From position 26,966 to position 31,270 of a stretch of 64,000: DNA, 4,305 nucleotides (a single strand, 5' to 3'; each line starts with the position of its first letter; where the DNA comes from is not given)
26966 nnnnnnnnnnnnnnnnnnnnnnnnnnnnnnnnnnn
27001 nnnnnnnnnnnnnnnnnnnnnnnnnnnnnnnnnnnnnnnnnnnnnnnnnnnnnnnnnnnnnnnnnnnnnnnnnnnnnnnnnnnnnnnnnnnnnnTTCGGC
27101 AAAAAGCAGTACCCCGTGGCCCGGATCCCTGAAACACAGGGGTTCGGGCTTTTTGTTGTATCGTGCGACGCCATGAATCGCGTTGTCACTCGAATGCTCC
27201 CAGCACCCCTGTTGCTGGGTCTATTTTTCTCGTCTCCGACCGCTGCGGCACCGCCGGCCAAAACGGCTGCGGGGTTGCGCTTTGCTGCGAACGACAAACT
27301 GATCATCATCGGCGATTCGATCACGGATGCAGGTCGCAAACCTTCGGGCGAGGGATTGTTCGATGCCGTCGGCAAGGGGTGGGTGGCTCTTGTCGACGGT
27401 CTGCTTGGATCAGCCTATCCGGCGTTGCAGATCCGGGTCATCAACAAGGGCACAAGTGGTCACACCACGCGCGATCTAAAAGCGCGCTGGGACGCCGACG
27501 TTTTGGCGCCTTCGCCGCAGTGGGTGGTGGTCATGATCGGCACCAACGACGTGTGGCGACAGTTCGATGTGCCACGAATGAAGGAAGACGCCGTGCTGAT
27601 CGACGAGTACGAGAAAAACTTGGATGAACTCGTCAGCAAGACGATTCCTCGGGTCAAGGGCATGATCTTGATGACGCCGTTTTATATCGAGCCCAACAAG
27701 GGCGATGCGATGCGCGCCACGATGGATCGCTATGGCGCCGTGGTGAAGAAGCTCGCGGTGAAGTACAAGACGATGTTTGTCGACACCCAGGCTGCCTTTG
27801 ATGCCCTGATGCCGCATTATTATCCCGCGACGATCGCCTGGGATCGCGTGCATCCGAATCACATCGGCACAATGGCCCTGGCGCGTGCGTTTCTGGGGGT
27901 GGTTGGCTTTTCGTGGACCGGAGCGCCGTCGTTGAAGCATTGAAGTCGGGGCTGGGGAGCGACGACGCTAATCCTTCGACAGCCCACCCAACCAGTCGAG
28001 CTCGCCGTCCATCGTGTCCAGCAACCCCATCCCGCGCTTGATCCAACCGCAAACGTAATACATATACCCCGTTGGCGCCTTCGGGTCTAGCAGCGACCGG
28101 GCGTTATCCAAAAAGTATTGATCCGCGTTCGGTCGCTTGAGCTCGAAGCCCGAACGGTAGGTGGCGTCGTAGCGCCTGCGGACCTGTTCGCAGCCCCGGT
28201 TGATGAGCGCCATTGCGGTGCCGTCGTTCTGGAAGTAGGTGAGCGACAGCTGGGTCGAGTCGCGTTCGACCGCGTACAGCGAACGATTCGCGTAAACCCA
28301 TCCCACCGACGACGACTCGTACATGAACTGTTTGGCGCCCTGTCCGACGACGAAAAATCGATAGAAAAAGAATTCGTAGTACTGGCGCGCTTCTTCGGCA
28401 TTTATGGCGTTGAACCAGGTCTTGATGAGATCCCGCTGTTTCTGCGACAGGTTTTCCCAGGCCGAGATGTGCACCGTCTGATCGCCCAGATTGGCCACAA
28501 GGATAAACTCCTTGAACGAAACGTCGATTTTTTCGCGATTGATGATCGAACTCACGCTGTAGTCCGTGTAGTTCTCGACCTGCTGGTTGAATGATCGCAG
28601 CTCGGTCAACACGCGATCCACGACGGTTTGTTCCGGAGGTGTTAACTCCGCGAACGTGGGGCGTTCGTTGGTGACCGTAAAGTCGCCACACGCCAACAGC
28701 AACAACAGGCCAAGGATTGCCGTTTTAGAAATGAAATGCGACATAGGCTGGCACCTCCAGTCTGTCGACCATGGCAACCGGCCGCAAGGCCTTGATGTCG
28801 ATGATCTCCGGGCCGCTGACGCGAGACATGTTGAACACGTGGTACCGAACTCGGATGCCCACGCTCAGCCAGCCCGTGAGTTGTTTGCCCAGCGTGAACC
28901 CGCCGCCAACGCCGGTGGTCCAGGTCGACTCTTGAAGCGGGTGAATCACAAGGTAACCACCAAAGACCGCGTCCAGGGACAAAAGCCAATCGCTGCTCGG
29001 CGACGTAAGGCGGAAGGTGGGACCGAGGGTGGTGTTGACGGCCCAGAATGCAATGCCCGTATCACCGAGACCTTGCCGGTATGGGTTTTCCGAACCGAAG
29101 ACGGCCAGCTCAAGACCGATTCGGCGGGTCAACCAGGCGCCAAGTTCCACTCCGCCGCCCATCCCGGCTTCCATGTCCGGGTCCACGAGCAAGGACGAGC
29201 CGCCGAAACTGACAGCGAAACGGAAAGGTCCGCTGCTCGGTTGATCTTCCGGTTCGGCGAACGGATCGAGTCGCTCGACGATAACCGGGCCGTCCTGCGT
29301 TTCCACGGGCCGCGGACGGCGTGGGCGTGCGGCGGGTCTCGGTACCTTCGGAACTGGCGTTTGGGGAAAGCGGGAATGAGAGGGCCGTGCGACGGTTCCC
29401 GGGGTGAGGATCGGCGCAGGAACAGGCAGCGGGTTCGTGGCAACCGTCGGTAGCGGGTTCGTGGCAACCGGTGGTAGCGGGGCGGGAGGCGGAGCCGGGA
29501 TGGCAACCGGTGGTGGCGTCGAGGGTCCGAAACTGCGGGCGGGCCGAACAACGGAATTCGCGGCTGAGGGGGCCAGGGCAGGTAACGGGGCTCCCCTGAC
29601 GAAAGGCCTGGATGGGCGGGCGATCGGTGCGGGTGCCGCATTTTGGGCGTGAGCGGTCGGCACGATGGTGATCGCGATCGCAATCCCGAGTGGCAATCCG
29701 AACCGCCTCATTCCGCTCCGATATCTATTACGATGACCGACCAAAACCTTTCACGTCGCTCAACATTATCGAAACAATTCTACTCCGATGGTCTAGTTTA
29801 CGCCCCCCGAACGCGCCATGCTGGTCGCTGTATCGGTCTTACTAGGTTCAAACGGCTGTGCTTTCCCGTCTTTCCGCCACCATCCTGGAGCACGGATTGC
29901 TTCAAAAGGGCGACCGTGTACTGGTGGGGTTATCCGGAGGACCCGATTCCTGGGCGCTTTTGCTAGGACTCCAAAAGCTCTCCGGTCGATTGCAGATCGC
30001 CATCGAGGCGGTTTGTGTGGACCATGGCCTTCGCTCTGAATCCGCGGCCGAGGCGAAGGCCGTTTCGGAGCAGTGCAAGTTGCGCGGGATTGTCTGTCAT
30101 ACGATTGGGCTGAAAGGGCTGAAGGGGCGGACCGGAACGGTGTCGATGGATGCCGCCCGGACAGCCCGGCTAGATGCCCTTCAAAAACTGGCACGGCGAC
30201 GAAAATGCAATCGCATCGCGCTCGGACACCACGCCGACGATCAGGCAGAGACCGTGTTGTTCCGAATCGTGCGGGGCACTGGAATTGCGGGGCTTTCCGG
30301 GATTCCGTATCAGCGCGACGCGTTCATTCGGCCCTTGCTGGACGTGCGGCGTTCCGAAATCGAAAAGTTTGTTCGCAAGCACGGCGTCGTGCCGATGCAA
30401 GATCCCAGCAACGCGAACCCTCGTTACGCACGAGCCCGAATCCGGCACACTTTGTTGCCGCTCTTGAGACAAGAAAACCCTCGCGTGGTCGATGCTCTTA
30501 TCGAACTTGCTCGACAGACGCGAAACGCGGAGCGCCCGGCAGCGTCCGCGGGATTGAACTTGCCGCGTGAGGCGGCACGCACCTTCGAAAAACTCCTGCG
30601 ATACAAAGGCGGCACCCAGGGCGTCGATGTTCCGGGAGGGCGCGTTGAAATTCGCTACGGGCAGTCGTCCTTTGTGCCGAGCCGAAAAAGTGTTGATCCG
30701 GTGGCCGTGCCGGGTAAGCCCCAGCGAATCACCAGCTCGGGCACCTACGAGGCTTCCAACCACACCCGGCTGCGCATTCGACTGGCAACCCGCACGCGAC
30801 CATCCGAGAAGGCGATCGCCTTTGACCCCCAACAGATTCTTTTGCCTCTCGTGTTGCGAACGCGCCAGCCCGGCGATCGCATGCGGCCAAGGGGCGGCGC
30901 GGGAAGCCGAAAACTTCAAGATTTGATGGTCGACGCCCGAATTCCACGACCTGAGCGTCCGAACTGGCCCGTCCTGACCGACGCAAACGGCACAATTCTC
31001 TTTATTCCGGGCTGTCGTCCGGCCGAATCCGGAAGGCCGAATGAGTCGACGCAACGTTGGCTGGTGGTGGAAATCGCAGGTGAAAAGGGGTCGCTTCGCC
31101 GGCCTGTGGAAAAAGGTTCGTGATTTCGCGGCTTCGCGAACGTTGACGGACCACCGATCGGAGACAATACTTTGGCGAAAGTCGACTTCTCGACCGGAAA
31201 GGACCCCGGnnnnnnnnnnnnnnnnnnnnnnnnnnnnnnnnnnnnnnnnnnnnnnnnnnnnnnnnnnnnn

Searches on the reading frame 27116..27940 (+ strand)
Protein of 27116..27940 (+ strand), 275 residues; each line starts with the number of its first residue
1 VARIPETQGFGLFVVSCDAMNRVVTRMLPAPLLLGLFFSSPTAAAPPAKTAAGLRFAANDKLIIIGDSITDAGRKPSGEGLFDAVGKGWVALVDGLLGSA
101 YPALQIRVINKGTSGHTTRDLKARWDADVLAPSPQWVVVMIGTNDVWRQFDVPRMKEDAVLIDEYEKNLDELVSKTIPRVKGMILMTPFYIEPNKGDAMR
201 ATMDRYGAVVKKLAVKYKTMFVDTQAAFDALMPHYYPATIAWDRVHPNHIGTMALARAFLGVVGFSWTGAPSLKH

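Call 54: search_protein_families(library=pfam, proteins=[window:27116-27940:+], max_evalue=0.001)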
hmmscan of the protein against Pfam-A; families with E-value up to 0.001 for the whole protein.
window:27116-27940:+ (275 aa): 4 families
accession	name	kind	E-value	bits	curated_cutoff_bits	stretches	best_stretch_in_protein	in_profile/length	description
PF13472.12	Lipase_GDSL_2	-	2.5e-25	90.5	32.9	1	65-251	2-175/178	GDSL-like Lipase/Acylhydrolase family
PF00657.28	Lipase_GDSL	-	2.7e-16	60.8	23.6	1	63-258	2-207/208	GDSL-like Lipase/Acylhydrolase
PF25182.1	NonGDSL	-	9.4e-05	22.3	80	1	88-157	49-118/220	Non-GDSL lipase-like family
PF04311.20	DUF459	-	0.00018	21.4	27.2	1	118-234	44-159/197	Protein of unknown function (DUF459)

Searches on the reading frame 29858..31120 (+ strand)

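Call 54: search_protein_families(library=pfam, proteins=[window:29858-31120:+], max_evalue=0.001)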
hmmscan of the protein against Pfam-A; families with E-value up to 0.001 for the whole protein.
window:29858-31120:+ (421 aa): 2 families
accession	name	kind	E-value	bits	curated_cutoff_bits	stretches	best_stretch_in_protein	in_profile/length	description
PF01171.26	ATP_bind_3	-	2.9e-45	154.7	27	1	21-197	2-181/182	PP-loop family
PF11734.13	TilS_C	-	1.3e-15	57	22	1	332-401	2-70/74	TilS substrate C-terminal domain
